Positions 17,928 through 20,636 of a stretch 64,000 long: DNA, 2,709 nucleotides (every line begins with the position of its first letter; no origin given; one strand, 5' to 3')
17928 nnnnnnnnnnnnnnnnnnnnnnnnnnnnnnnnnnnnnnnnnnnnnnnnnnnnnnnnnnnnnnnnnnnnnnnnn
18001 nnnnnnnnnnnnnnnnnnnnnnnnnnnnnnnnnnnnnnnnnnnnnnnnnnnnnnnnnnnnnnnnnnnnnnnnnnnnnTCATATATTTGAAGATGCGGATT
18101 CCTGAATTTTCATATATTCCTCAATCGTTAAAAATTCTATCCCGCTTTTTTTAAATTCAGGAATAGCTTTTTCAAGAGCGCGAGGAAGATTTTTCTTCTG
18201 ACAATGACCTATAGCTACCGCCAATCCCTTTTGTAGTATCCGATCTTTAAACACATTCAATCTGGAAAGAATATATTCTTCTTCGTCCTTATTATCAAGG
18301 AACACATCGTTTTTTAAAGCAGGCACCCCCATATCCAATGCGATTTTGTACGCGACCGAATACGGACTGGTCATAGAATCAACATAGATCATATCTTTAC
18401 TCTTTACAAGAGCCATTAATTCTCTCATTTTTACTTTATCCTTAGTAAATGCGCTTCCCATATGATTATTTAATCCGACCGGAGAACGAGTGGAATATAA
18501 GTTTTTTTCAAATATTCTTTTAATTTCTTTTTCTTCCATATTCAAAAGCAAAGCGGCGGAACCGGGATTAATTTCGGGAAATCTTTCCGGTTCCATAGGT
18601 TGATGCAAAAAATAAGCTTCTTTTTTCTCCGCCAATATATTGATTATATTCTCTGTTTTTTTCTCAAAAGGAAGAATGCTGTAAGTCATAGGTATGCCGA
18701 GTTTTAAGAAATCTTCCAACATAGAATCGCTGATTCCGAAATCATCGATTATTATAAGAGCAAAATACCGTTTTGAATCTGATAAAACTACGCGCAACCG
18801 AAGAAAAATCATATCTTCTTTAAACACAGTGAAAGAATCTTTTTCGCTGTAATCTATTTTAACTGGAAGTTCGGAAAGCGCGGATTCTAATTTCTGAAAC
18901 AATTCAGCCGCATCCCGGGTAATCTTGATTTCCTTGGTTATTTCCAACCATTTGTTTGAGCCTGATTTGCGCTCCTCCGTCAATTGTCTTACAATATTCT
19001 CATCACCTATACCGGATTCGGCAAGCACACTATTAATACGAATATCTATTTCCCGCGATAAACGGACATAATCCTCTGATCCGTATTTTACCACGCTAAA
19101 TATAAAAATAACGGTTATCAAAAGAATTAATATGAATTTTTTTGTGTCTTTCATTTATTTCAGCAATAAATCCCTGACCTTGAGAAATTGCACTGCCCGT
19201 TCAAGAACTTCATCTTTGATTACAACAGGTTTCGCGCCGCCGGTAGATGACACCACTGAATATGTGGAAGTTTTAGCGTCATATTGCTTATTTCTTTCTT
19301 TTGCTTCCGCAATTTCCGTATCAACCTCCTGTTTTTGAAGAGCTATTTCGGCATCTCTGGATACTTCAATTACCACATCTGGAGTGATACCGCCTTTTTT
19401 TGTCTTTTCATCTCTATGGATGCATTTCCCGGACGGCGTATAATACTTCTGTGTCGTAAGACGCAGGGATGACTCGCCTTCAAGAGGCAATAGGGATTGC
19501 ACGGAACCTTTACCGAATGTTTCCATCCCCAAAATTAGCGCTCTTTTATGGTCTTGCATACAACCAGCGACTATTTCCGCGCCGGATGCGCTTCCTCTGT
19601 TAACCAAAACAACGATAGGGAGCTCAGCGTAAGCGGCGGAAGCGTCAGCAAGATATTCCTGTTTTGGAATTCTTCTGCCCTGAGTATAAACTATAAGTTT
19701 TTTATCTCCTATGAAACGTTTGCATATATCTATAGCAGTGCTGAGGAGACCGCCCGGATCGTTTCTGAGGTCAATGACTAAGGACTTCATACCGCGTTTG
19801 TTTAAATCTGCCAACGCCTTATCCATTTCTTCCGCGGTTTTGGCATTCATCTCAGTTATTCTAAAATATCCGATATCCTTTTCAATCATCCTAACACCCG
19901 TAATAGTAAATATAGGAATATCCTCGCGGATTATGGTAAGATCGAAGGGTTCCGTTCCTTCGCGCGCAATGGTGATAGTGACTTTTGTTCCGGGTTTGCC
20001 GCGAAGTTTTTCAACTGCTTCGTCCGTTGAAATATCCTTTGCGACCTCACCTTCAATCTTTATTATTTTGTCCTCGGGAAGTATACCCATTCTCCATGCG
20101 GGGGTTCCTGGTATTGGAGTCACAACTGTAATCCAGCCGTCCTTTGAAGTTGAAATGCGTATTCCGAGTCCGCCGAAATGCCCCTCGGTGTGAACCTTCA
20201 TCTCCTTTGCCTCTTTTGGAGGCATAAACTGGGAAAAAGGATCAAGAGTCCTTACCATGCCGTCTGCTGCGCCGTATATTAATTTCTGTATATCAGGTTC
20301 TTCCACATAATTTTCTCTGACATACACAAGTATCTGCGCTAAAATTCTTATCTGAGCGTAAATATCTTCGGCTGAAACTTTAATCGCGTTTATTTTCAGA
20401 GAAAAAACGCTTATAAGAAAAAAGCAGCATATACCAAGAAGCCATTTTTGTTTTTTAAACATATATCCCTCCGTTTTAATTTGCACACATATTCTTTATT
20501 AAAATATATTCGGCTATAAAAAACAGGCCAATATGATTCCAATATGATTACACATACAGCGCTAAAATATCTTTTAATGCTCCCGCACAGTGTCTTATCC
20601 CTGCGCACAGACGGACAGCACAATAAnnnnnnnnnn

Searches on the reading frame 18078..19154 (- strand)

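Call 72: search_protein_families(library=pfam, proteins=[window:18078-19154:-], max_evalue=0.00001)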
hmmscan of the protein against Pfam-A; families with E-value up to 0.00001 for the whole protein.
window:18078-19154:- (358 aa): 1 family
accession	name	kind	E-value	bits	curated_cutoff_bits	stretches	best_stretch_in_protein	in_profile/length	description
PF04748.18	Polysacc_deac_2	-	3.2e-63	213.1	27.5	1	134-347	1-211/212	Divergent polysaccharide deacetylase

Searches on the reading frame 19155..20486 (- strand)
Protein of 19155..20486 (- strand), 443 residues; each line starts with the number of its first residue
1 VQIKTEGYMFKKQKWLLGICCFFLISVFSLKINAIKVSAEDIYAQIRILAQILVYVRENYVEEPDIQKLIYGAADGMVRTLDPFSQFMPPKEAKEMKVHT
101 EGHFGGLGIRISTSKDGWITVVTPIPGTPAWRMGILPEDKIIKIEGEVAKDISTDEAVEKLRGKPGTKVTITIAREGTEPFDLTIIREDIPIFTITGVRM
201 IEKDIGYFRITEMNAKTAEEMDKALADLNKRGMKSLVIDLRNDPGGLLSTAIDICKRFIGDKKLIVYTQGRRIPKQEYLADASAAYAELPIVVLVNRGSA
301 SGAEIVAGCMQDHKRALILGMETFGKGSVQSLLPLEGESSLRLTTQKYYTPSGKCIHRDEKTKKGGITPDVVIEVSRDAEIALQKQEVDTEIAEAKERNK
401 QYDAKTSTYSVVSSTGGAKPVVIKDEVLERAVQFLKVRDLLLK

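Call 72: search_protein_families(library=pfam, proteins=[window:19155-20486:-], max_evalue=0.00001)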
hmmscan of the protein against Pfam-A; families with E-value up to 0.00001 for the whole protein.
window:19155-20486:- (443 aa): 5 families
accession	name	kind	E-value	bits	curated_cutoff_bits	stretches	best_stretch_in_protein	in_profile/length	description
PF03572.23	Peptidase_S41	-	6.1e-52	176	24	1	204-372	1-164/165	Peptidase family S41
PF17820.7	PDZ_6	-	2.4e-11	43.6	27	1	121-175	2-54/54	PDZ domain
PF00595.29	PDZ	-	6.1e-09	36.6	23.2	1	103-173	8-80/81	PDZ domain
PF13180.12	PDZ_2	-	1.4e-08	35.4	27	1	105-178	1-72/80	PDZ domain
PF22694.1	CtpB_N-like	-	3.5e-06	27.8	27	1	45-88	37-81/85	Activating protease CtpB N-terminal domain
